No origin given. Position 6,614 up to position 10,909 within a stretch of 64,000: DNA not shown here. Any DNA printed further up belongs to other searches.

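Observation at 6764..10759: Single 1331-aa polypeptide combining SF3 helicase, AEP primase, proofreading exonuclease and family B polymerase, with the helicase domain N-terminal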

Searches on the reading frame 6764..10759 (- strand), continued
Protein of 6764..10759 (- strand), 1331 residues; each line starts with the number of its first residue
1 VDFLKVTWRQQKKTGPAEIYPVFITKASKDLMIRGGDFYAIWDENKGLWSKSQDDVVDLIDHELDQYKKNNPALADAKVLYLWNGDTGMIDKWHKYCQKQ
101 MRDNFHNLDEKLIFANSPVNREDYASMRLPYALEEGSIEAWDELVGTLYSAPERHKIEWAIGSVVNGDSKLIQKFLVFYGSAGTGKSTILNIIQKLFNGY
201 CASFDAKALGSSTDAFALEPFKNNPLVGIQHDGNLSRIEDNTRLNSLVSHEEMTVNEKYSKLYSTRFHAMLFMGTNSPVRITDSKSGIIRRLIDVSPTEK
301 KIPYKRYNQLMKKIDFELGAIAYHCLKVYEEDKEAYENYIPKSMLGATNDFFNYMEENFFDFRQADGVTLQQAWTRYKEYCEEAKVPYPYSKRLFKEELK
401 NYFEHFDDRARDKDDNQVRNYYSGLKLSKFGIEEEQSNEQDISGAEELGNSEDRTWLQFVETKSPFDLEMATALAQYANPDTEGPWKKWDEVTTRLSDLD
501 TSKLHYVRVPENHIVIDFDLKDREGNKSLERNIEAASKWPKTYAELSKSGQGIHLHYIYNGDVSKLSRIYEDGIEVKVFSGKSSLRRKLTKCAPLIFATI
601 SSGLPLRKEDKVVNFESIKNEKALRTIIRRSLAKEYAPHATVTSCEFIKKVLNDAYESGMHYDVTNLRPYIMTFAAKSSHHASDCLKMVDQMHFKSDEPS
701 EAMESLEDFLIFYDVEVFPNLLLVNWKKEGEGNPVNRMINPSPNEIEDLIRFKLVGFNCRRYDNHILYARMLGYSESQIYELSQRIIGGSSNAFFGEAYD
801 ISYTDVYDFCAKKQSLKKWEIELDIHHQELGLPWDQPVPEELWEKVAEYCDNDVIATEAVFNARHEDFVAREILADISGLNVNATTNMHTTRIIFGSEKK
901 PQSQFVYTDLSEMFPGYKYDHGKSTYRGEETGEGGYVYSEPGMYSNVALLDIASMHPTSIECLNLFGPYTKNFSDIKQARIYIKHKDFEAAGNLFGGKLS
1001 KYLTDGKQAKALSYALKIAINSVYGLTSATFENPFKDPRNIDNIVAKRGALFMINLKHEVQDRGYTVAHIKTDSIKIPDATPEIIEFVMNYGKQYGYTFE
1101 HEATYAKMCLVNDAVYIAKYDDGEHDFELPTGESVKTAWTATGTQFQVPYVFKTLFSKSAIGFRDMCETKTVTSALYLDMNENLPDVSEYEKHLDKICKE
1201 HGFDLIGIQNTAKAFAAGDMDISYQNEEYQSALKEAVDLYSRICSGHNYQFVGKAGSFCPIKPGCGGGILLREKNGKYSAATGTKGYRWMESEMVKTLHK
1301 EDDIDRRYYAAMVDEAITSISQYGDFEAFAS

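Call 14: get_annotated_region(hit=H27, flank=3000)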
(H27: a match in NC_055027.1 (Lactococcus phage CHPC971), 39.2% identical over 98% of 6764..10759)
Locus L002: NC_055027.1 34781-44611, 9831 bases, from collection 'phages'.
description: Lactococcus phage CHPC971, complete genome.
organism: Lactococcus phage CHPC971 (NCBI taxid 2575255)
taxonomy: Viruses; Duplodnaviria; Heunggongvirae; Uroviricota; Caudoviricetes; Fremauxvirus; Fremauxvirus CHPC971
host: -; source: Lactococcus lactis; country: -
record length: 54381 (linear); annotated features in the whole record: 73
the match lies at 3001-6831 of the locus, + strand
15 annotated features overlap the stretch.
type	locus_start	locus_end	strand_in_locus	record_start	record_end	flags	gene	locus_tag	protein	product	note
CDS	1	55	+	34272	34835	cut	-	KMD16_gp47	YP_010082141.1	hypothetical protein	-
CDS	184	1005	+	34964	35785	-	-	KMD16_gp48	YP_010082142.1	hypothetical protein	-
CDS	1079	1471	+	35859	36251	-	-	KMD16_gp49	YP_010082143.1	hypothetical protein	-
CDS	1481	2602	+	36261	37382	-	-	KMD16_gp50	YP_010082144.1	hypothetical protein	-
CDS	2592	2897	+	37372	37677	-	-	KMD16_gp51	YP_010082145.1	hypothetical protein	-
CDS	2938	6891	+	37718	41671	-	-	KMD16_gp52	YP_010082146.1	DNA polymerase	-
CDS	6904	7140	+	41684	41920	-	-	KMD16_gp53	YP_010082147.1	hypothetical protein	-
CDS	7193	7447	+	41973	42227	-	-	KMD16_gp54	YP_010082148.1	hypothetical protein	-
CDS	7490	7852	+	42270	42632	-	-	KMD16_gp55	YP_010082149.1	hypothetical protein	-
CDS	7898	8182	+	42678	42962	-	-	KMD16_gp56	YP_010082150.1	hypothetical protein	-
CDS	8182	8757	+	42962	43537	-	-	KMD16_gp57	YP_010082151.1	hypothetical protein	-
CDS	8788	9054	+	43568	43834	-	-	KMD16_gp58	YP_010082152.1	hypothetical protein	-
CDS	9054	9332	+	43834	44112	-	-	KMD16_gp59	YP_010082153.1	hypothetical protein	-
CDS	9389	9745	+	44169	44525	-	-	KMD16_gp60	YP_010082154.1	kinase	-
CDS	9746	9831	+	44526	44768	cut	-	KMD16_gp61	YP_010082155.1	HTH DNA binding protein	-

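Call 15: get_annotated_region(hit=H10, flank=3000)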
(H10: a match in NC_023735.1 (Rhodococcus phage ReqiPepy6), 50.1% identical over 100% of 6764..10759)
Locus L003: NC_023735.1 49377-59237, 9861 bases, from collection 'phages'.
description: Rhodococcus phage ReqiPepy6, complete genome.
organism: Rhodococcus phage ReqiPepy6 (NCBI taxid 691965)
taxonomy: Viruses; Duplodnaviria; Heunggongvirae; Uroviricota; Caudoviricetes; Pepyhexavirus; Pepyhexavirus pepy6
host: Rhodococcus equi; source: -; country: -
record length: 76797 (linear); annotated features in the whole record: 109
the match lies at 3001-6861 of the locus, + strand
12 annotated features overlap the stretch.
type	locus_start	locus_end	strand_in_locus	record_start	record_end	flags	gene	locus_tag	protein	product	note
CDS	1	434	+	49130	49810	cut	-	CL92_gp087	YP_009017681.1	gp067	similar to Lactococcus phage 1706_gp43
CDS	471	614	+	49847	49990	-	-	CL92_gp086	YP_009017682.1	gp068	hypothetical phageprotein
CDS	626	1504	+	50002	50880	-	-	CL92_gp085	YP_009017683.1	gp069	membrane protein, similar to Lactococcus phage 1706_gp51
CDS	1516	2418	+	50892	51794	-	-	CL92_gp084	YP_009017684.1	gp070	hypothetical phage periplasmic protein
CDS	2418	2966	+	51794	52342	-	-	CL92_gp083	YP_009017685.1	gp071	conserved phage protein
CDS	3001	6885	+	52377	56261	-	-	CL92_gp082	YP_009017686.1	DNA polymerase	Two domains, N-terminal (COG3378 C-terminal primase domain) and C-terminal (COG0417, PolB), similar to Lactococcus ...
CDS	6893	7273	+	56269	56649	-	-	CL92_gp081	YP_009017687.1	gp073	hypothetical phageprotein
CDS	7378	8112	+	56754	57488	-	-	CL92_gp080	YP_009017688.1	gp074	hypothetical phageprotein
CDS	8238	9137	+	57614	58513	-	-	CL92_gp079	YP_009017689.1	dCMP deaminase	deoxycytidinylate deaminase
CDS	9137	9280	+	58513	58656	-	-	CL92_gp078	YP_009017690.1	gp076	hypothetical phageprotein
CDS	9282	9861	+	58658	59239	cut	-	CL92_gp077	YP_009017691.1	single strand annealing protein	similar to Lactococcus phage 1706_gp66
CDS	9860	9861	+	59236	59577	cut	-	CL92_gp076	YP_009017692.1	gp078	hypothetical phageprotein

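Call 16: get_annotated_region(hit=H2, flank=200)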
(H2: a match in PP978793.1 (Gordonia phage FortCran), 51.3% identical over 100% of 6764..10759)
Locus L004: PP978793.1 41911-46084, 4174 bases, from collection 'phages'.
description: Gordonia phage FortCran, complete genome.
organism: Gordonia phage FortCran (NCBI taxid 3162894)
taxonomy: Viruses
host: Gordonia rubripertincta NRRL B-16540; source: soil; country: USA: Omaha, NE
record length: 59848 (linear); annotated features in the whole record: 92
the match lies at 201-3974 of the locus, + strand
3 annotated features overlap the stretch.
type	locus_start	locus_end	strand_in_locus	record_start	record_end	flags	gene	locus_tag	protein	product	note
CDS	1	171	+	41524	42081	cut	61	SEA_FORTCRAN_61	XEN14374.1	hypothetical protein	-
CDS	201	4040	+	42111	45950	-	62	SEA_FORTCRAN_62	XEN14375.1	DNA primase/polymerase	-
CDS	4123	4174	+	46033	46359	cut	63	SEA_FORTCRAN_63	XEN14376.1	hypothetical protein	-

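Call 17: get_annotated_region(hit=H13, flank=200)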
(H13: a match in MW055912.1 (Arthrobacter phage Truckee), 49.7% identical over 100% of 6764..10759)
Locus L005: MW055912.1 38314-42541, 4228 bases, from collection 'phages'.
description: Arthrobacter phage Truckee, complete genome.
organism: Arthrobacter phage Truckee (NCBI taxid 2790984)
taxonomy: Viruses; Duplodnaviria; Heunggongvirae; Uroviricota; Caudoviricetes; Gordonvirus
host: Arthrobacter globiformis B-2979; source: -; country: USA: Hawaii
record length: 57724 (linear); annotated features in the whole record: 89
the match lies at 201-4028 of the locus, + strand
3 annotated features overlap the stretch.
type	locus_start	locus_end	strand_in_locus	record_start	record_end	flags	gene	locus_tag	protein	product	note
CDS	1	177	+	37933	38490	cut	54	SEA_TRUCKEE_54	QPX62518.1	hypothetical protein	-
CDS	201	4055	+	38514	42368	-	55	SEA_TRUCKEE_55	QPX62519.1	DNA primase/polymerase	-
CDS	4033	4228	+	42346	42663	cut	56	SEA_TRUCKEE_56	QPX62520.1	hypothetical protein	-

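Call 18: get_annotated_region(hit=H21, flank=200)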
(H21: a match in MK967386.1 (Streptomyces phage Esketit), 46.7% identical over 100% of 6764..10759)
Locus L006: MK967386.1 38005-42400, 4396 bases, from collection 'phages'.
description: Streptomyces phage Esketit, complete genome.
organism: Streptomyces phage Esketit (NCBI taxid 2591133)
taxonomy: Viruses; Duplodnaviria; Heunggongvirae; Uroviricota; Caudoviricetes; Rimavirus; Rimavirus rima
host: Streptomyces griseus ATCC 10137; source: soil; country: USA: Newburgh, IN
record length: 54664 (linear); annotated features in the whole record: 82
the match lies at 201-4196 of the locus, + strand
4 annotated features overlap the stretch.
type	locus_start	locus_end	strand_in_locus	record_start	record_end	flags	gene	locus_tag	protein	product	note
CDS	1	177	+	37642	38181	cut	59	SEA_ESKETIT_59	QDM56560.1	hypothetical protein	-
CDS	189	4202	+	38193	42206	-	60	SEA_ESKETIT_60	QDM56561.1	DNA primase/polymerase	-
CDS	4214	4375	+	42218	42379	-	61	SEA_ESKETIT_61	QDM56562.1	hypothetical protein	-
CDS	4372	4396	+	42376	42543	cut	62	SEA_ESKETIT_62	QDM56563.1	hypothetical protein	-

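Call 19: get_annotated_region(hit=H28, flank=1500)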
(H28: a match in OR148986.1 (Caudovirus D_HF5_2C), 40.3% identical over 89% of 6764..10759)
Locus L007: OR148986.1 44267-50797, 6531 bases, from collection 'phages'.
description: Caudovirus D_HF5_2C, complete genome.
organism: Caudovirus D_HF5_2C (NCBI taxid 3071196)
taxonomy: Viruses; Duplodnaviria; Heunggongvirae; Uroviricota; Caudoviricetes
host: Homo sapiens; source: saliva (passive drool collection); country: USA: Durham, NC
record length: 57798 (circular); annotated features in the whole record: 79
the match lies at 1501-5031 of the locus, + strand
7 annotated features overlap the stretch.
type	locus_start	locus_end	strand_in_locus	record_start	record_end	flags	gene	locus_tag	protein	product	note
CDS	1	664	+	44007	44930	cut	-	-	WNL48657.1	lysin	-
CDS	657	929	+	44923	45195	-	-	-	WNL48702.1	hypothetical protein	-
CDS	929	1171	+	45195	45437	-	-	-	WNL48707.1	hypothetical protein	-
CDS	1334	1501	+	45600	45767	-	-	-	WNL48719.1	hypothetical protein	-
CDS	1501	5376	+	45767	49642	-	-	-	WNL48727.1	DNA polymerase/primase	-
CDS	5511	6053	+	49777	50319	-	-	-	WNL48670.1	hypothetical protein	-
CDS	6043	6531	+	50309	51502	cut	-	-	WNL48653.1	hypothetical protein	putative protein p41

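Call 66: find_encoding_contigs(protein=P0016, flank=3000, max_places=2)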
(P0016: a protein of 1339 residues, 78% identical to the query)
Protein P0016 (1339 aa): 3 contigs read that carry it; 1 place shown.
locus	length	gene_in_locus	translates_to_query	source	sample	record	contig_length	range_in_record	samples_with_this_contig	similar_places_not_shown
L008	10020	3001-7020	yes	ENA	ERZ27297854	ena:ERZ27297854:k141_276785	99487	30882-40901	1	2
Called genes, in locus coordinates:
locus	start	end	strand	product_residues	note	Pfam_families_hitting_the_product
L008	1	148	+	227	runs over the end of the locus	-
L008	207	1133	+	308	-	PF19880:DUF6353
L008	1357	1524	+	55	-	-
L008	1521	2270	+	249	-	-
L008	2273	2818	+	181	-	-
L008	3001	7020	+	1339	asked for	PF19263:DUF5906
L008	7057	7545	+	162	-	PF24083:Phage_ssDNA_bind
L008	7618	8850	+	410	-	-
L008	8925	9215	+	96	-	-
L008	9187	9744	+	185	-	PF10926:DUF2800 (faint)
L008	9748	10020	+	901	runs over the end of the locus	PF01381:HTH_3 (faint), PF02796:HTH_7 (faint), PF08281:Sigma70_r4_2 (faint), PF13384:HTH_23 (faint), PF13412:HTH_24 (faint), PF13936:HTH_38 (faint), PF04218:CENP-B_N (faint)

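Call 67: find_encoding_contigs(protein=P0067, flank=3000, max_places=2)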
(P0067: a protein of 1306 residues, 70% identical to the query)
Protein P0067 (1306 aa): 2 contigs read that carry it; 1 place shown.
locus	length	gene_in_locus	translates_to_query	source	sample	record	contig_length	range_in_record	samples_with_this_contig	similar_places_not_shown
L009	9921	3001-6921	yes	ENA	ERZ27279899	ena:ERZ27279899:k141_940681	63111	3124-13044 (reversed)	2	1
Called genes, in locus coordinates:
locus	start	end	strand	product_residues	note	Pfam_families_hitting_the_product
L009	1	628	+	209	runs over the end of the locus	-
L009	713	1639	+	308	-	PF19880:DUF6353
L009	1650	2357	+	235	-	-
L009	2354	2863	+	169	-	-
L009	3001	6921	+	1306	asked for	PF19263:DUF5906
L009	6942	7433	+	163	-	PF24083:Phage_ssDNA_bind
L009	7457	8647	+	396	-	-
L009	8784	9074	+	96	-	-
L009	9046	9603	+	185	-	-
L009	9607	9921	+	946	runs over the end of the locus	PF00196:GerE (faint), PF01381:HTH_3 (faint), PF02796:HTH_7 (faint), PF06056:Terminase_5 (faint), PF08281:Sigma70_r4_2 (faint), PF13384:HTH_23 (faint), PF13412:HTH_24 (faint), PF13560:HTH_31 (faint), +1 more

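Call 74: get_annotated_region(hit=H32, flank=1500)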
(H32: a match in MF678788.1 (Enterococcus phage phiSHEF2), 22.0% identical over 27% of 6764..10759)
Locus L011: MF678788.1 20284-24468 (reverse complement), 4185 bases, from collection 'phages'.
description: Enterococcus phage phiSHEF2, complete genome.
organism: Enterococcus phage phiSHEF2 (NCBI taxid 2030922)
taxonomy: Viruses; Duplodnaviria; Heunggongvirae; Uroviricota; Caudoviricetes; Efquatrovirus; Efquatrovirus SHEF2
host: Enterococcus faecalis; source: wastewater; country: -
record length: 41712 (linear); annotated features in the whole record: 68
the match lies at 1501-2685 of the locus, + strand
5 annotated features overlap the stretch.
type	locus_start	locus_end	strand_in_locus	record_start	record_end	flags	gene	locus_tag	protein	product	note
CDS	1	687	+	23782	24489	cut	-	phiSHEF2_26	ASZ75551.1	hypothetical protein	-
CDS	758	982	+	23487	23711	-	-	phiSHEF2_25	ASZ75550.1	hypothetical protein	-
CDS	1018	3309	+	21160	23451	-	-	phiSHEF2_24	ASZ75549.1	hypothetical protein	-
CDS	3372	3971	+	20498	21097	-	-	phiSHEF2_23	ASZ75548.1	hypothetical protein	-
CDS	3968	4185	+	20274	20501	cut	-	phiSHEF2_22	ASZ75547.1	glutaredoxin-like protein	glutaredoxin-like protein NrdH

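Call 77: find_encoding_contigs(protein=window:6764-10759:-, flank=500, max_places=3)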
Protein window:6764-10759:- (1331 aa): 1 contig read that carries it; 1 place shown.
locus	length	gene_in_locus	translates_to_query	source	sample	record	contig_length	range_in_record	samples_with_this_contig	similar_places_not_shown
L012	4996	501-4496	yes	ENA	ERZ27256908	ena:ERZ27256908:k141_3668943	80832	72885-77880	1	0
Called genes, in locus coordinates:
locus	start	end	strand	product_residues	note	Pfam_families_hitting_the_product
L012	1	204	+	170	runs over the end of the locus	-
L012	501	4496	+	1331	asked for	PF19263:DUF5906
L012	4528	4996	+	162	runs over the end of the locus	PF24083:Phage_ssDNA_bind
